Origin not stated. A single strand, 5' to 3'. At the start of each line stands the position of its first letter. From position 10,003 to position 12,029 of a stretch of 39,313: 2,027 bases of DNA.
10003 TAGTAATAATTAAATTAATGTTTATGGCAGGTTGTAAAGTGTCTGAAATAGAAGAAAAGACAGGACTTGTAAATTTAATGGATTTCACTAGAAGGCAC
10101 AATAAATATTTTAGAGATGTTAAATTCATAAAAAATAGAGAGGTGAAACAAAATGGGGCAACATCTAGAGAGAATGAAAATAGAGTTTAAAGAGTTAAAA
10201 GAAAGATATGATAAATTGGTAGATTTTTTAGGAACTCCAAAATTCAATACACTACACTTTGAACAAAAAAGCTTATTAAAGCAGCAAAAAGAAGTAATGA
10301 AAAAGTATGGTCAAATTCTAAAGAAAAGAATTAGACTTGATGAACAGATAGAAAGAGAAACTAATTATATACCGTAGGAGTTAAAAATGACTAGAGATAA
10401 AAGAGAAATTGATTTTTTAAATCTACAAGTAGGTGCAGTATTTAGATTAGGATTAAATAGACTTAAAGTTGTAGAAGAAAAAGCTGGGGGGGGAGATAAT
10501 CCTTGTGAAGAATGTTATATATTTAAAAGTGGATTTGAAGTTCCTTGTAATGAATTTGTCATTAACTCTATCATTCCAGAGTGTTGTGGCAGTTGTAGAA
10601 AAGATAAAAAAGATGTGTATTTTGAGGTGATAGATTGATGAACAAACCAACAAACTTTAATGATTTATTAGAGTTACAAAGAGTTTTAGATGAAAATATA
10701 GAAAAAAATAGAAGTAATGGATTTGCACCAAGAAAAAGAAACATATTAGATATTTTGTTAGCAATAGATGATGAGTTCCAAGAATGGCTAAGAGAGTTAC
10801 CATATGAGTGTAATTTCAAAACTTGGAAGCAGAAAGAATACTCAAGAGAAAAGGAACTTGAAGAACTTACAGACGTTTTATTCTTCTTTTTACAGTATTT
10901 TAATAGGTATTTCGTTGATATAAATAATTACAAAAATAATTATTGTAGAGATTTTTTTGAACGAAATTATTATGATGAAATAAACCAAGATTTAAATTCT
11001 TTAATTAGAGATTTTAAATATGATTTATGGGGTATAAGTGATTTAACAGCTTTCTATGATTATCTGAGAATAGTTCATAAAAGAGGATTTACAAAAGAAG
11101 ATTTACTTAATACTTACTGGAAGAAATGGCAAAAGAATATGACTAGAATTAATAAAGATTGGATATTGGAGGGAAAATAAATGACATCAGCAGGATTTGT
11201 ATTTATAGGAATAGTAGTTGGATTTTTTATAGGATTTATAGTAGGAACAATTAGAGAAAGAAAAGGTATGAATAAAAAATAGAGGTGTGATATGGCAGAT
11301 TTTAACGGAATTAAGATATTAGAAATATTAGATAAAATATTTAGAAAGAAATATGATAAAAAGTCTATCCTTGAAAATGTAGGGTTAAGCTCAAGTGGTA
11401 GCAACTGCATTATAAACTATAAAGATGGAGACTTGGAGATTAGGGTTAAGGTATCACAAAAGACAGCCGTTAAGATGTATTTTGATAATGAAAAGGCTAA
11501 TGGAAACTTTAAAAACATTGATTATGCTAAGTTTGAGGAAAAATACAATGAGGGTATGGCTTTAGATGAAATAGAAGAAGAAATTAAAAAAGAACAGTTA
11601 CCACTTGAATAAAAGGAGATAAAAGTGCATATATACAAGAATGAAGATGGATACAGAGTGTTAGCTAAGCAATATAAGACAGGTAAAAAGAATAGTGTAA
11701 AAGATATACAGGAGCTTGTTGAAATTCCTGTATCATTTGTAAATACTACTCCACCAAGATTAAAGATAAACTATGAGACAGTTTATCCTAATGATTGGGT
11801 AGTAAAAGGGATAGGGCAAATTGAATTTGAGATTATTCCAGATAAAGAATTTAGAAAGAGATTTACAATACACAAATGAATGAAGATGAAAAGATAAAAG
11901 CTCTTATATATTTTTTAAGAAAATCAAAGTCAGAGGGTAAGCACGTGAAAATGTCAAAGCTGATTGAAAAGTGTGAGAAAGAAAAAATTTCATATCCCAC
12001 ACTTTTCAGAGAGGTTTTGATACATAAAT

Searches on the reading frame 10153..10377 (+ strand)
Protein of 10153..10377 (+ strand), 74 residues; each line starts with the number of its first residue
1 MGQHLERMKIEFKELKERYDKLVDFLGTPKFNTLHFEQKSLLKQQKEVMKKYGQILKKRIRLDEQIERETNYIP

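Call 87: search_protein_families(library=phrogs, proteins=[window:10153-10377:+], max_evalue=0.01)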
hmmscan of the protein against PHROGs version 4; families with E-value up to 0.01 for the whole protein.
window:10153-10377:+ (74 aa): 6 families
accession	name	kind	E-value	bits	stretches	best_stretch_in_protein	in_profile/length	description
phrog_774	-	unknown function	2.3e-17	64.4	1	1-67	63-129/134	-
phrog_3934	-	unknown function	3e-13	50.8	1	4-69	111-176/336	-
phrog_32732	-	unknown function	2.2e-10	41.4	1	4-60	98-156/159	-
phrog_15270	-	unknown function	0.00014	22.8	1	5-60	70-125/137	-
phrog_19511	-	unknown function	0.0012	19.8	1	4-64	92-153/155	-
phrog_31816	-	unknown function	0.0057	17.9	1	8-65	54-109/113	-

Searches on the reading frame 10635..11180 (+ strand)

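Call 42: search_protein_families(library=pfam, proteins=[window:10635-11180:+], max_evalue=0.01)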
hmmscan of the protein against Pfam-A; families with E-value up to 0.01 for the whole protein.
window:10635-11180:+ (181 aa): 1 family
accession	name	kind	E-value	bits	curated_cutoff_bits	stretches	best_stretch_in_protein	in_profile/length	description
PF08761.16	dUTPase_2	-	2e-13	51.4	22.9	1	7-174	1-160/162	dUTPase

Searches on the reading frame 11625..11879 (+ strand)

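Call 42: search_protein_families(library=pfam, proteins=[window:11625-11879:+], max_evalue=0.01)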
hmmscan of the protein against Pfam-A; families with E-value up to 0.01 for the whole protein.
window:11625-11879:+ (84 aa): 0 families

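Call 87: search_protein_families(library=phrogs, proteins=[window:11625-11879:+], max_evalue=0.01)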
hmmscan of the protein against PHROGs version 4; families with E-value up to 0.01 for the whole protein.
window:11625-11879:+ (84 aa): 1 family
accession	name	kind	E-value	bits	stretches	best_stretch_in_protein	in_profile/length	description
phrog_6363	-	unknown function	0.00028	22.4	1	25-80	38-96/99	-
